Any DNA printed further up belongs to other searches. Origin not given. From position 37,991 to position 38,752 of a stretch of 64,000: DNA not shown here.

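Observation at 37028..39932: JAMM/MPN+ metalloprotease embedded in an Fe-S carrier / Moco-maturation operon (erpA-mrp-JAMM-xdhC)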

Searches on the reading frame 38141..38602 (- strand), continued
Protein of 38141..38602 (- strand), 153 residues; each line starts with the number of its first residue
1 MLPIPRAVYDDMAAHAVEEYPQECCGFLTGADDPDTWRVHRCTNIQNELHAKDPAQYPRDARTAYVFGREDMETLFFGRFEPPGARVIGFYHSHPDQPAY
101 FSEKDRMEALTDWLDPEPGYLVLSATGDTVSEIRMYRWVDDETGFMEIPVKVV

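Call 32: find_encoding_contigs(protein=P0041, flank=7000, max_places=1)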
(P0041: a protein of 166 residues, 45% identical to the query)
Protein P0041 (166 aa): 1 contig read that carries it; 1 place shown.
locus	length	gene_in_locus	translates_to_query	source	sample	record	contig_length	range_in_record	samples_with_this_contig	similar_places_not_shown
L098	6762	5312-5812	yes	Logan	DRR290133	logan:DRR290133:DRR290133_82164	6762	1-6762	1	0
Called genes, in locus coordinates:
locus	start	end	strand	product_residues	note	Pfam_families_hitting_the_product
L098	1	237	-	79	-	?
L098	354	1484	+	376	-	PF01541:GIY-YIG (weak), PF27096:UvrC_M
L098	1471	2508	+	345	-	PF13768:VWA_3 (faint), PF00092:VWA, PF13519:VWA_2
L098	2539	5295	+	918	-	PF02739:5_3_exonuc_N, PF01367:5_3_exonuc, PF01612:DNA_pol_A_exo1, PF00476:DNA_pol_A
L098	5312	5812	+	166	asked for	PF14464:Prok-JAB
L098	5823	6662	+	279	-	PF01555:N6_N4_Mtase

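Call 51: predict_structure(alignment_id=A1)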
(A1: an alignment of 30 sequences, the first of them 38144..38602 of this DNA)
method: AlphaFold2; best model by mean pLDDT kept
length: 153 residues; sequences in the alignment: 30
mean_pLDDT: 87.5   pTM: 0.84
mean pLDDT of the five models: 87.5, 87.6, 87.4, 87.1, 86.7
residues with pLDDT >= 90: 78; 70-90: 68; 50-70: 7; < 50: 0
segments of 3 or more residues with pLDDT < 50: none
pLDDT, mean of each block of 10 residues (from residue 1): 94 96 92 93 89 83 76 87 90 90 76 83 95 88 79 92
secondary structure, 60 per line:
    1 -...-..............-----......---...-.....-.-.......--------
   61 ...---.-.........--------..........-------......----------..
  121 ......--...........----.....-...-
elements in order: E2-4 H6-19 E25-30 E38-42 H46-52 H69-77 E86-95 H103-108 E119-126 E129-139 E144-148 E150-152
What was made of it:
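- On JAMM/MPN+ metallopeptidase: AF2 model pLDDT 87.5, pTM 0.84 (call 51).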

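Call 54: fold_search(model_id=the predicted structure, library=pdb)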
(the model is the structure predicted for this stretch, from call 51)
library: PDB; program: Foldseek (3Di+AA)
matches with E <= 10: 660; with E <= 0.001: 144
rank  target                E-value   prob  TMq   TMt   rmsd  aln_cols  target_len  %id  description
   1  2kcq_MODEL_1_A        2.5e-08  1.00  0.61  0.61   8.9       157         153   24  Solution structure of protein SRU_2040 from Salinibacter ruber (strain DSM 13855) . Northeast Structural Genom (released 2009-02-24)
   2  2kks_MODEL_1_A        3.9e-08  1.00  0.66  0.68   4.2       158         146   25  Solution Structure Of Protein DSY2949 From Desulfitobacterium hafniense. Northeast Structural Genomics Consort (released 2009-08-25)
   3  5lda_A                7.0e-08  1.00  0.58  0.66   4.9       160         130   20  Structure of deubiquitinating enzyme homolog (Pyrococcus furiosus JAMM1) in complex with ubiquitin-like SAMP2. (released 2017-06-21)
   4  5ld9_B                1.4e-07  1.00  0.56  0.66   4.9       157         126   20  Structure of deubiquitinating enzyme homolog, Pyrococcus furiosus JAMM1. (released 2017-05-17)
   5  5ld9_A                1.7e-07  1.00  0.56  0.65   5.8       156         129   22  Structure of deubiquitinating enzyme homolog, Pyrococcus furiosus JAMM1. (released 2017-05-17)
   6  6fju_A                2.9e-07  1.00  0.62  0.55   5.1       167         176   14  Rpn11 homolog from Caldiarchaeum Subterraneum (released 2018-07-25)
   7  4o8x_B                3.5e-07  1.00  0.65  0.60   5.0       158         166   17  Zinc-bound Rpn11 in complex with Rpn8 (released 2014-01-22)
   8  6gvw_B                4.8e-07  1.00  0.53  0.33   8.2       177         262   17  Crystal structure of the BRCA1-A complex (released 2019-07-10)
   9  5w83_B                6.2e-07  1.00  0.59  0.57   6.9       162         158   17  Rpn8/Rpn11 dimer complex (released 2017-09-06)
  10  9is6_E                6.6e-07  1.00  0.56  0.31   6.8       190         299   17  CryoEM structure of Plant-Complex-C-5b (released 2025-07-23)
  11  4ocm_B                7.5e-07  1.00  0.66  0.58   4.3       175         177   15  Crystal Structure of the Rpn8-Rpn11 MPN domain heterodimer, crystal form Ib (released 2014-01-29)
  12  6fju_B                9.1e-07  1.00  0.58  0.53   6.6       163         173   12  Rpn11 homolog from Caldiarchaeum Subterraneum (released 2018-07-25)
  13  4cr2_V                9.1e-07  1.00  0.54  0.35  10.5       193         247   13  Deep classification of a large cryo-EM dataset defines the conformational landscape of the 26S proteasome (released 2014-04-02)
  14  4owp_B                1.3e-06  1.00  0.60  0.56   6.8       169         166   16  Crystal structure of rpn11 in a heterodimer complex with rpn8, representing the active portion of the proteasome lid. (released 2015-08-05)
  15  9cgc_V                1.5e-06  1.00  0.60  0.35   5.6       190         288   15  Yeast 26S proteasome non-substrate-engaged (S1 state) (released 2025-07-09)
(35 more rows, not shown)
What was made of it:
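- On JAMM/MPN+ metallopeptidase: Foldseek top hits are 2kcq, 2kks, 5lda (PfJAMM1-SAMP2) and Rpn11, probability 1.00 (call 54).
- JAMM fold, with closest solved structures the prokaryotic JABs and PfJAMM1 bound to SAMP2 (calls 51, 54). The closest solved complex is PfJAMM1-SAMP2 (call 54).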

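Call 57: search_protein_families(library=ncbifam, proteins=[L096:4510-5634:+, L097:4310-5467:+, L019:7493-8626:+, L096:7001-7492:+, L023:9983-10453:+, L036:7521-8009:+], max_evalue=0.00001)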
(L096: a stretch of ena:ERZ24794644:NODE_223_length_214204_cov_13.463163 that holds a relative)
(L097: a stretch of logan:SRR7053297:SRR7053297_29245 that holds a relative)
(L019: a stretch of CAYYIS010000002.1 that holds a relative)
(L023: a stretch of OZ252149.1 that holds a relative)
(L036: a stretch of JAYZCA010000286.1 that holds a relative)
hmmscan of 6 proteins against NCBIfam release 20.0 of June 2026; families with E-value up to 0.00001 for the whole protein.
L096:4510-5634:+ (374 aa): 23 families
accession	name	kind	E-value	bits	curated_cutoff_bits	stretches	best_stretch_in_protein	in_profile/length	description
NF010611.0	PRK14012.1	equivalog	1.1e-125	419.8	548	1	1-371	3-389/406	IscS subfamily cysteine desulfurase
TIGR02006.1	IscS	equivalog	5.2e-122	407.7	643.2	1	1-370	1-384/402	IscS subfamily cysteine desulfurase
TIGR03402.1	FeS_nifS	equivalog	5.7e-122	407.1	530.75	1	5-369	1-378/379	cysteine desulfurase NifS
TIGR03235.1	DNA_S_dndA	equivalog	3.7e-92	309.3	480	1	6-340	1-352/353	cysteine desulfurase DndA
TIGR03403.1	nifS_epsilon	equivalog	6.1e-84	282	587.7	1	5-367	1-379/382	NifS family cysteine desulfurase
NF002806.0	PRK02948.1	subfamily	2.5e-75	253.8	304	1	5-359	2-370/381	IscS subfamily cysteine desulfurase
TIGR01979.1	sufS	subfamily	2e-38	132.3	475.1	1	35-209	59-235/403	SufS family cysteine desulfurase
TIGR01977.1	am_tr_V_EF2568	hypoth_equivalog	7.6e-37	127.2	377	1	35-211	41-216/376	cysteine desulfurase family protein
NF040779.1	Sec_lyase_SclA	exception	9e-31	107.1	525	1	42-208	47-212/378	selenocysteine lyase SclA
NF041166.1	f2_encap_cargo1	exception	2.9e-30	106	800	1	42-209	293-462/623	family 2A encapsulin nanocompartment cargo protein cysteine desulfurase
NF006791.0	PRK09295.1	equivalog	1.3e-26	93.7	661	1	41-209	70-240/406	cysteine desulfurase SufS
TIGR01976.1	am_tr_V_VC1184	hypoth_equivalog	8e-24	84.7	352.35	1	32-209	55-233/401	cysteine desulfurase-like protein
NF008126.0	PRK10874.1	equivalog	7.6e-22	78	607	1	6-209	22-236/401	cysteine desulfurase CsdA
TIGR03392.1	FeS_syn_CsdA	equivalog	1.1e-20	74.2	493.6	1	6-209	19-233/398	cysteine desulfurase CsdA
TIGR04343.1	egtE_PLP_lyase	equivalog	1.8e-15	56.7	400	1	42-209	58-217/370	ergothioneine biosynthesis PLP-dependent enzyme EgtE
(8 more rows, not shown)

L097:4310-5467:+ (385 aa): 23 families
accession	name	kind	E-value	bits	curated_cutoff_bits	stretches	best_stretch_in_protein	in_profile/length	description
NF010611.0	PRK14012.1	equivalog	6.2e-132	440.4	548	1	1-372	3-390/406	IscS subfamily cysteine desulfurase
TIGR02006.1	IscS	equivalog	3.4e-127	424.8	643.2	1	1-371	1-385/402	IscS subfamily cysteine desulfurase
TIGR03402.1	FeS_nifS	equivalog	1.4e-119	399.3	530.75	1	5-369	1-378/379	cysteine desulfurase NifS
TIGR03235.1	DNA_S_dndA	equivalog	5.9e-94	315.3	480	1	6-340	1-352/353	cysteine desulfurase DndA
TIGR03403.1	nifS_epsilon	equivalog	8.9e-82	274.9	587.7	1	5-369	1-381/382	NifS family cysteine desulfurase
NF002806.0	PRK02948.1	subfamily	3.4e-80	269.9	304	1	5-361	2-372/381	IscS subfamily cysteine desulfurase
TIGR01977.1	am_tr_V_EF2568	hypoth_equivalog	5.2e-39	134.3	377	1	35-222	41-224/376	cysteine desulfurase family protein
TIGR01979.1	sufS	subfamily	2.2e-36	125.6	475.1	1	37-220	61-245/403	SufS family cysteine desulfurase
NF040779.1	Sec_lyase_SclA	exception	4.6e-36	124.5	525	1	35-222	40-225/378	selenocysteine lyase SclA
NF041166.1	f2_encap_cargo1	exception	1.7e-30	106.7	800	1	38-210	289-463/623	family 2A encapsulin nanocompartment cargo protein cysteine desulfurase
NF006791.0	PRK09295.1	equivalog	6.1e-27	94.7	661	1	38-210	67-241/406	cysteine desulfurase SufS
TIGR01976.1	am_tr_V_VC1184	hypoth_equivalog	4.1e-22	79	352.35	1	31-211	54-235/401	cysteine desulfurase-like protein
NF008126.0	PRK10874.1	equivalog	2e-21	76.6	607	1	38-211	63-238/401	cysteine desulfurase CsdA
TIGR03392.1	FeS_syn_CsdA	equivalog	1.6e-20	73.7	493.6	1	40-210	62-234/398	cysteine desulfurase CsdA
TIGR04343.1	egtE_PLP_lyase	equivalog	1.2e-15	57.2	400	1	39-211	55-219/370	ergothioneine biosynthesis PLP-dependent enzyme EgtE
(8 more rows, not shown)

L019:7493-8626:+ (377 aa): 22 families
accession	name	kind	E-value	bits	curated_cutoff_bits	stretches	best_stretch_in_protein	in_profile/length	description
NF010611.0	PRK14012.1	equivalog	1.8e-130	435.5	548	1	1-376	3-394/406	IscS subfamily cysteine desulfurase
TIGR02006.1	IscS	equivalog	3.8e-127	424.6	643.2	1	1-375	1-389/402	IscS subfamily cysteine desulfurase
TIGR03402.1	FeS_nifS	equivalog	6.5e-125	416.8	530.75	1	5-369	1-378/379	cysteine desulfurase NifS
TIGR03235.1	DNA_S_dndA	equivalog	8.8e-91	304.8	480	1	6-340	1-352/353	cysteine desulfurase DndA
TIGR03403.1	nifS_epsilon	equivalog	5.6e-86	288.8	587.7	1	5-369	1-381/382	NifS family cysteine desulfurase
NF002806.0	PRK02948.1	subfamily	1.1e-76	258.2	304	1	5-359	2-370/381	IscS subfamily cysteine desulfurase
TIGR01979.1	sufS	subfamily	8.7e-36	123.6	475.1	1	4-210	19-236/403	SufS family cysteine desulfurase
TIGR01977.1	am_tr_V_EF2568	hypoth_equivalog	3.1e-35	121.9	377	1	35-210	41-215/376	cysteine desulfurase family protein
NF041166.1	f2_encap_cargo1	exception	3.6e-29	102.3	800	1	42-209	293-462/623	family 2A encapsulin nanocompartment cargo protein cysteine desulfurase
NF040779.1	Sec_lyase_SclA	exception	9.3e-29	100.5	525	1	37-207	42-211/378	selenocysteine lyase SclA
NF006791.0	PRK09295.1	equivalog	1.6e-26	93.3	661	1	34-209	63-240/406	cysteine desulfurase SufS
NF008126.0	PRK10874.1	equivalog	3.8e-23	82.3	607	1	4-209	20-236/401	cysteine desulfurase CsdA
TIGR03392.1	FeS_syn_CsdA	equivalog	9.4e-23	81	493.6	1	4-208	17-232/398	cysteine desulfurase CsdA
TIGR01976.1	am_tr_V_VC1184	hypoth_equivalog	1.9e-21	76.8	352.35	1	31-210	54-234/401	cysteine desulfurase-like protein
TIGR04343.1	egtE_PLP_lyase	equivalog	7.5e-16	57.9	400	1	34-209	50-217/370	ergothioneine biosynthesis PLP-dependent enzyme EgtE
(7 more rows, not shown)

L096:7001-7492:+ (163 aa): 1 family
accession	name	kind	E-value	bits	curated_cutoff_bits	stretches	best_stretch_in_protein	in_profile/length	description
NF041370.1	desamp_Halo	equivalog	1.6e-14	54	130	1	5-151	4-132/133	desampylase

L023:9983-10453:+ (156 aa): 1 family
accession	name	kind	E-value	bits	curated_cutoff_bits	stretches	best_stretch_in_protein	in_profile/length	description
NF041370.1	desamp_Halo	equivalog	7.6e-19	67.9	130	1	16-151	10-129/133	desampylase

L036:7521-8009:+ (162 aa): 1 family
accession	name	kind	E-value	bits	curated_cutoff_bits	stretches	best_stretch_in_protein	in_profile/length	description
NF041370.1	desamp_Halo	equivalog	1.9e-15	56.9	130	1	9-156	1-131/133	desampylase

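Call 61: find_related_loci(query=A4, collection=metagenome_contigs, flank=10000)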
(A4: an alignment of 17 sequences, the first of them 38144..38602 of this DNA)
Query A4 (153 aa) in metagenome_contigs; peptide patterns used: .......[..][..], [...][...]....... (x = any residue, [..] = any of these).
600 stretches matched a pattern (row limit reached: there are more); 472 encode a relative of the query (tblastn E <= 1e-3); the best 80 are kept; 80 distinct loci.
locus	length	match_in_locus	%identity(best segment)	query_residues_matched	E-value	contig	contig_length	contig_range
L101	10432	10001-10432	83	1-144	4e-82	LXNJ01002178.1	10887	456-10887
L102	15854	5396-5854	76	1-153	3e-81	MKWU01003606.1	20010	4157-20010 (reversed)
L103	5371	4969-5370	76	1-134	5e-71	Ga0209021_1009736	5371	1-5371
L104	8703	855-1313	55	1-153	4e-56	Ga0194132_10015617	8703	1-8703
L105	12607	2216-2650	42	1-146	2e-34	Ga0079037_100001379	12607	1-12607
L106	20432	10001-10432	43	4-148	1e-33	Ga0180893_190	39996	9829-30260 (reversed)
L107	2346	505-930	44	1-145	1e-32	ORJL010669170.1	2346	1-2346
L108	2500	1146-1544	44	6-144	3e-31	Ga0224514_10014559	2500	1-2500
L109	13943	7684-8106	41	4-145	1e-30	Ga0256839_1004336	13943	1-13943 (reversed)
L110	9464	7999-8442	41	10-152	1e-30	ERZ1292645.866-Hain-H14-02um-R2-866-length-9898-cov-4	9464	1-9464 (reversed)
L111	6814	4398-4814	44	10-150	2e-30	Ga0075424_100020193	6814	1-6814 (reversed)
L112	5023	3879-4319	37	1-148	5e-30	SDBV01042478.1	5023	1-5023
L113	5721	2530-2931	44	15-150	8e-30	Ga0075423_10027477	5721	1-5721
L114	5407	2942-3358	40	2-144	6e-30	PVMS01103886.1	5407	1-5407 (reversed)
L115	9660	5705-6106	44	15-150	2e-29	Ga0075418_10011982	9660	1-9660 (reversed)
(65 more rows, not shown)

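Call 66: find_encoding_contigs(protein=P0025, flank=7000, max_places=1)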
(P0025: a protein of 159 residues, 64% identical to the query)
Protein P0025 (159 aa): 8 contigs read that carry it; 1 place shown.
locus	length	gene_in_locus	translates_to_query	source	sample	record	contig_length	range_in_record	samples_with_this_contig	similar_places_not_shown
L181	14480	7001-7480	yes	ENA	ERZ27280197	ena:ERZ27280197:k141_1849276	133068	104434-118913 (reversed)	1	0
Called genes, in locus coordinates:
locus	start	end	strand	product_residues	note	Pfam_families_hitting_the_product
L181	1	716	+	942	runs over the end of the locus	PF00930:DPPIV_N (faint), PF26550:Tricorn_2nd, PF26549:Tricorn_N (weak), PF07676:PD40, PF26549:Tricorn_N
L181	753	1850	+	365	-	-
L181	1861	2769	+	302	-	PF08308:PEGA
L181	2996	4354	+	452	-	PF08450:SGL (weak), PF01436:NHL (faint), PF24684:Vgb_lyase (weak)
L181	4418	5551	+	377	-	PF00266:Aminotran_5, PF01041:DegT_DnrJ_EryC1 (weak)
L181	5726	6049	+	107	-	PF01521:Fe-S_biosyn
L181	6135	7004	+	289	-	PF10609:ParA, PF01656:CbiA, PF02374:ArsA_ATPase (weak), PF09140:MipZ (weak), PF13614:AAA_31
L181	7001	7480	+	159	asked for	PF01398:JAB (weak), PF14464:Prok-JAB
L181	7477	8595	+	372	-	PF02625:XdhC_CoxI, PF13478:XdhC_C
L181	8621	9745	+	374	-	PF02445:NadA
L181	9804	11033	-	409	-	PF01041:DegT_DnrJ_EryC1, PF00155:Aminotran_1_2 (weak), PF01053:Cys_Met_Meta_PP (faint), PF01212:Beta_elim_lyase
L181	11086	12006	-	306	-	PF02881:SRP54_N, PF06414:Zeta_toxin (weak), PF13191:AAA_16 (weak), PF13604:AAA_30, PF00448:SRP54, PF13401:AAA_22 (weak)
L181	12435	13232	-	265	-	PF05721:PhyH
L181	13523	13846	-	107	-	PF00085:Thioredoxin, PF13098:Thioredoxin_2, PF13905:Thioredoxin_8 (weak)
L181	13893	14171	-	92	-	PF01022:HTH_5, PF12840:HTH_20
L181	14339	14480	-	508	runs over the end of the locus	PF00072:Response_reg, PF00158:Sigma54_activat, PF14532:Sigma54_activ_2, PF00004:AAA (weak), PF07728:AAA_5 (weak), PF25601:AAA_lid_14, PF02954:HTH_8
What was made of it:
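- L181 shares the window's downstream synteny (DegT-FtsY-Trx), so the six-gene form looks ancestral (call 66).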
